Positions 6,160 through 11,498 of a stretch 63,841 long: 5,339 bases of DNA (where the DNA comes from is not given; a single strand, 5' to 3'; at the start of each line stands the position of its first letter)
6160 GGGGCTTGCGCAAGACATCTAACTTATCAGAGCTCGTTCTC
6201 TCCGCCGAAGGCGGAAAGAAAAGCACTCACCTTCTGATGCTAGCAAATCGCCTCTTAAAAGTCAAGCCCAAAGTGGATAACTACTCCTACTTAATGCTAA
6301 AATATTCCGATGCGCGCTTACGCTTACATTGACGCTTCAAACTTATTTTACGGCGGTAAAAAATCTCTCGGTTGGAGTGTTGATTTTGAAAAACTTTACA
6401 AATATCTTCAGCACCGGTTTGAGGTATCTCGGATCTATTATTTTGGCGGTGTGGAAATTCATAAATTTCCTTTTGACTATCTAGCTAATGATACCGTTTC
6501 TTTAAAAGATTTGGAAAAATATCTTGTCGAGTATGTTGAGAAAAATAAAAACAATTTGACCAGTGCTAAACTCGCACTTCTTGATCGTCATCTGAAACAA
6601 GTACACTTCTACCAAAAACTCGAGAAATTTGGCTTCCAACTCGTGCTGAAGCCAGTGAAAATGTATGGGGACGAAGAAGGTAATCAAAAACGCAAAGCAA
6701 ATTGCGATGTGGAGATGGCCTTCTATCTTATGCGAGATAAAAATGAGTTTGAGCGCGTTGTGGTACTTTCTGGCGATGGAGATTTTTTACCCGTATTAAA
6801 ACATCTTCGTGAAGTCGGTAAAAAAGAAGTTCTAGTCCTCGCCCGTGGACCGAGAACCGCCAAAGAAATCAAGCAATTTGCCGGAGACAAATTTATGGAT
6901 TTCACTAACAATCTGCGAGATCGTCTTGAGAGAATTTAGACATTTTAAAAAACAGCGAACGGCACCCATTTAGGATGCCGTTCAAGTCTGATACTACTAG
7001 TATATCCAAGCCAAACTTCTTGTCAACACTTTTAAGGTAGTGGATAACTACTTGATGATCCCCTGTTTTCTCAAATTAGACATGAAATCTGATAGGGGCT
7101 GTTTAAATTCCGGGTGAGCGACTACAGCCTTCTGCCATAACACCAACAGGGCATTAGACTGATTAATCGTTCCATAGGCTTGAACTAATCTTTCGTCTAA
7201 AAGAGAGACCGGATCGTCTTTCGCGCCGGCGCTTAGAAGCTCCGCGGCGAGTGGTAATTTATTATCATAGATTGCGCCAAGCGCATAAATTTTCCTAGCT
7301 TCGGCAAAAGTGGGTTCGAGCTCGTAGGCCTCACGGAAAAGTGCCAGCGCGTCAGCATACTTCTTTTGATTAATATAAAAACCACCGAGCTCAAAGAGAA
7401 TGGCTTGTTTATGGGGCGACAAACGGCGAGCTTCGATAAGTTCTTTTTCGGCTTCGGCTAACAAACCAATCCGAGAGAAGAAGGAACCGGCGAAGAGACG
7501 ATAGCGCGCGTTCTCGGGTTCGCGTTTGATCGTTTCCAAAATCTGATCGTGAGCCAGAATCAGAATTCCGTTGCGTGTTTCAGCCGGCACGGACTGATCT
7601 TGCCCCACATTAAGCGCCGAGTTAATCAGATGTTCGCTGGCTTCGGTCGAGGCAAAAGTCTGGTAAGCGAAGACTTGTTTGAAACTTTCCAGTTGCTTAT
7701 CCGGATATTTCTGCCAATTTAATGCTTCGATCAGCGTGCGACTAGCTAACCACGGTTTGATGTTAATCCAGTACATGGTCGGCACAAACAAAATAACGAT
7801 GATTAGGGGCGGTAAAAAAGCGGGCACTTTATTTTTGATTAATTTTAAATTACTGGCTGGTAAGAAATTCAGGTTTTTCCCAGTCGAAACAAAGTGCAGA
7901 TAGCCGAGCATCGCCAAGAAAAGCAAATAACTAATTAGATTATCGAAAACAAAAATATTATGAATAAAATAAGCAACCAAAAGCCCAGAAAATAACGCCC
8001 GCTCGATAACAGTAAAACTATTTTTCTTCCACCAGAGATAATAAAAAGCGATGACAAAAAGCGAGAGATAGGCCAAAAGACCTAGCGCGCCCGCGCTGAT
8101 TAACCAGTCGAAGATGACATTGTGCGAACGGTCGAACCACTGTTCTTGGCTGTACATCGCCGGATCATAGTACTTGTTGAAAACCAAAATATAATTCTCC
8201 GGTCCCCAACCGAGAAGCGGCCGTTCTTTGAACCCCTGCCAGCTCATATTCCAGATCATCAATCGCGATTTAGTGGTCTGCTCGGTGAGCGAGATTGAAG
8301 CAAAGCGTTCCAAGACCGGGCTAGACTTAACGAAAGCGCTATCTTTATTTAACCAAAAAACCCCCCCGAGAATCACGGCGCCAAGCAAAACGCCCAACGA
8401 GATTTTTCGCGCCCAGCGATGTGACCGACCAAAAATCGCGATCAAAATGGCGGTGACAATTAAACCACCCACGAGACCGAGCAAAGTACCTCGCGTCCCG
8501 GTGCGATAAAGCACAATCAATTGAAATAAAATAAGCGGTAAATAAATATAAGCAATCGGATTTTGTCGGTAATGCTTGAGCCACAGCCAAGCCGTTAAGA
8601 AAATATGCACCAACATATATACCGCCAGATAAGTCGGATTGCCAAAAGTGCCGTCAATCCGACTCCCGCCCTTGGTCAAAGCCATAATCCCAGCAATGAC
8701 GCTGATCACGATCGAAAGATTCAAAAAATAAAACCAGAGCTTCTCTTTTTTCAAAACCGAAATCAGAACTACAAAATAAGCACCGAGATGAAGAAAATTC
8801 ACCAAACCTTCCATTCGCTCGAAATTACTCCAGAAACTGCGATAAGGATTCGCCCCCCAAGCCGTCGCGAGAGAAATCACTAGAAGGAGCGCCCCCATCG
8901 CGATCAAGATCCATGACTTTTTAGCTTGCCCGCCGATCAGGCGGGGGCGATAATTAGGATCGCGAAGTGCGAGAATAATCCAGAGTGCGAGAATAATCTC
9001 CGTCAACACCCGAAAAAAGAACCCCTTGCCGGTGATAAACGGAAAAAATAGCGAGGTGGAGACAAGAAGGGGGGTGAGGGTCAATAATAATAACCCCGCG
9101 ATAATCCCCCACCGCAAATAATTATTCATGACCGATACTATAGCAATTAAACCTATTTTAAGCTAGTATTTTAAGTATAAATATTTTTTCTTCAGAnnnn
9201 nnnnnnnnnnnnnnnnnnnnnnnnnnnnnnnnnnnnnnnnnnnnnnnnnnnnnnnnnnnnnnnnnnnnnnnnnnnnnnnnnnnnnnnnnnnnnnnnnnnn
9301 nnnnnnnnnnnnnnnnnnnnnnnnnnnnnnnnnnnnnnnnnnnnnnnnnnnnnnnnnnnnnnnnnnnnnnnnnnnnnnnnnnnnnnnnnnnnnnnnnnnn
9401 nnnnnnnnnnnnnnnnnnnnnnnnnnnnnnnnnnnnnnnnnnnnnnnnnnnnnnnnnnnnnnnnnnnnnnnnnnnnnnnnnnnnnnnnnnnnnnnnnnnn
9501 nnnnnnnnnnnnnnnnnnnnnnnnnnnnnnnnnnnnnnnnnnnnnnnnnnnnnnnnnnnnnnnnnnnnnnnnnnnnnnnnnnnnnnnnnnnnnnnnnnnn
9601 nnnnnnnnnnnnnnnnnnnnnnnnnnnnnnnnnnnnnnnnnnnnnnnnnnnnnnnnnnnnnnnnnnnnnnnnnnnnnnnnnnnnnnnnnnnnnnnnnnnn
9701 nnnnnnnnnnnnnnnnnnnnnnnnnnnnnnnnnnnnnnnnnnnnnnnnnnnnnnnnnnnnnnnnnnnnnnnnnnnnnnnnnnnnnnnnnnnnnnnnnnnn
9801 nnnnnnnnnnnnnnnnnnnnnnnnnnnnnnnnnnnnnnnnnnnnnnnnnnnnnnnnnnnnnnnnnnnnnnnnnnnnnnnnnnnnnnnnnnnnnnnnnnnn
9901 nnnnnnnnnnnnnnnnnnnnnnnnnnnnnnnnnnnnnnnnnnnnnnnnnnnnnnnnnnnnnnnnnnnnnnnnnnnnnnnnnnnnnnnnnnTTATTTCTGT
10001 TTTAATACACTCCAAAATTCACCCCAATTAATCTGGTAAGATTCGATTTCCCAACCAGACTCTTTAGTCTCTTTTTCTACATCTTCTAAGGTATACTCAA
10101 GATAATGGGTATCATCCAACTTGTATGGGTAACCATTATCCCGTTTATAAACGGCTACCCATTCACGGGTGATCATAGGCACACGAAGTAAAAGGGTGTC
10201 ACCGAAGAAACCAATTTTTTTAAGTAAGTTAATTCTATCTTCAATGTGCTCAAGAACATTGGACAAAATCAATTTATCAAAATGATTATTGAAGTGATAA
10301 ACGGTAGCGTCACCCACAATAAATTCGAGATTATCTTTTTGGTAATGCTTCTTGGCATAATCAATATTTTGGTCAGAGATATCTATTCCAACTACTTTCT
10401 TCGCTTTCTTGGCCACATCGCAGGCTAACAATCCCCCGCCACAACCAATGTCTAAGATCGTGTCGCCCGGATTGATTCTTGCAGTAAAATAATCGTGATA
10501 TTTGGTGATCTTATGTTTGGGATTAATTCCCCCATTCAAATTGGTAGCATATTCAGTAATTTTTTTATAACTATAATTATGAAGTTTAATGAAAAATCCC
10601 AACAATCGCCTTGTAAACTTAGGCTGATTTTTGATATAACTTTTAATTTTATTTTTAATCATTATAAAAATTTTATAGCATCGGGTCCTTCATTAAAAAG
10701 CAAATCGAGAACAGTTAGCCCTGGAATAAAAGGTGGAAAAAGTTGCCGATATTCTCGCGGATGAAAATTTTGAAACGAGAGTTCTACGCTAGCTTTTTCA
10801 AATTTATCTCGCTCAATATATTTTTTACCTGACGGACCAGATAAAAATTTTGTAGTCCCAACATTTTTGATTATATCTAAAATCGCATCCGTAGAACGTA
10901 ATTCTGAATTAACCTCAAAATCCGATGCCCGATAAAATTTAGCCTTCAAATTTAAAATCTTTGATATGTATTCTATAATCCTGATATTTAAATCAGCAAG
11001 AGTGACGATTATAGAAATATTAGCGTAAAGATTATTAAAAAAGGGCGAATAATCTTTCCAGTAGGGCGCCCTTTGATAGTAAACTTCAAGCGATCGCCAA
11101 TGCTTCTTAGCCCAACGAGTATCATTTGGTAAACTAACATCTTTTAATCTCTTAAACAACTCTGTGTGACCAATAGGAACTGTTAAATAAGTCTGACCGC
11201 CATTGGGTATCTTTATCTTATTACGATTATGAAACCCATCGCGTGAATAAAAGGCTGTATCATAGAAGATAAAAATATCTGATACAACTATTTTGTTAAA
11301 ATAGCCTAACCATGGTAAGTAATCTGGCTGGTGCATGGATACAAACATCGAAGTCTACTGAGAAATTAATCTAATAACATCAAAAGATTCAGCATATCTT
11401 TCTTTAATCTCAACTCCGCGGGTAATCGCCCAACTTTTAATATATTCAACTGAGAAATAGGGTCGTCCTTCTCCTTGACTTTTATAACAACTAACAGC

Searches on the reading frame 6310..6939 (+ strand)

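Call 76: search_protein_families(library=pfam, max_evalue=0.000001, proteins=[window:6310-6939:+])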
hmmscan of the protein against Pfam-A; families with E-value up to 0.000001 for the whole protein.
window:6310-6939:+ (209 aa): 1 family
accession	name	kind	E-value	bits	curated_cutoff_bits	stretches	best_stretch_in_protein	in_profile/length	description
PF01936.24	NYN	-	4e-20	73.2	24.2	1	73-195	25-141/145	NYN domain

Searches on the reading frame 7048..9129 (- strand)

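Call 76: search_protein_families(library=pfam, max_evalue=0.000001, proteins=[window:7048-9129:-])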
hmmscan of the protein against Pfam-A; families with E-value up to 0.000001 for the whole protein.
window:7048-9129:- (693 aa): 1 family
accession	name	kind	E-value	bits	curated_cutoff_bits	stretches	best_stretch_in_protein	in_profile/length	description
PF04932.20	Wzy_C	-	6.7e-21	75.1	31.7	1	200-355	3-149/149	O-Antigen ligase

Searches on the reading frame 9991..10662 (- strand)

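Call 76: search_protein_families(library=pfam, max_evalue=0.000001, proteins=[window:9991-10662:-])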
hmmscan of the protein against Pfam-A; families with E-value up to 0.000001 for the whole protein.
window:9991-10662:- (223 aa): 8 families
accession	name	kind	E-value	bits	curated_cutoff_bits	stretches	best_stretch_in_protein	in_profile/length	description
PF08241.18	Methyltransf_11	-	1.9e-16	60.9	21.2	1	70-150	1-83/95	Methyltransferase domain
PF13649.12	Methyltransf_25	-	4.6e-16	59.7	27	1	69-149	1-88/97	Methyltransferase domain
PF13847.12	Methyltransf_31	-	2.1e-14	53.9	27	1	64-150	2-97/145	Methyltransferase domain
PF08242.18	Methyltransf_12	-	4.2e-12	47.1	30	1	70-150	1-88/98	Methyltransferase domain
PF13489.12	Methyltransf_23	-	4.6e-12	46.4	27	1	51-208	8-163/164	Methyltransferase domain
PF02353.26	CMAS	-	4.6e-09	36.4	27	1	60-141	57-141/273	Mycolic acid cyclopropane synthetase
PF06325.19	PrmA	-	8e-08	32.6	22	1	62-140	158-238/296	Ribosomal protein L11 methyltransferase (PrmA)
PF05175.20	MTS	-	2.7e-07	30.8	23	1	66-135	32-105/170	Methyltransferase small domain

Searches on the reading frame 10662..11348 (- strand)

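Call 76: search_protein_families(library=pfam, max_evalue=0.000001, proteins=[window:10662-11348:-])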
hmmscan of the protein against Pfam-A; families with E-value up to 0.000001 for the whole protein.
window:10662-11348:- (228 aa): 1 family
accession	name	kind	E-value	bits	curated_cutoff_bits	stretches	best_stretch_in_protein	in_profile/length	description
PF08889.16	WbqC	-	2.1e-68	230.9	21.3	1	7-226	1-217/218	WbqC-like protein family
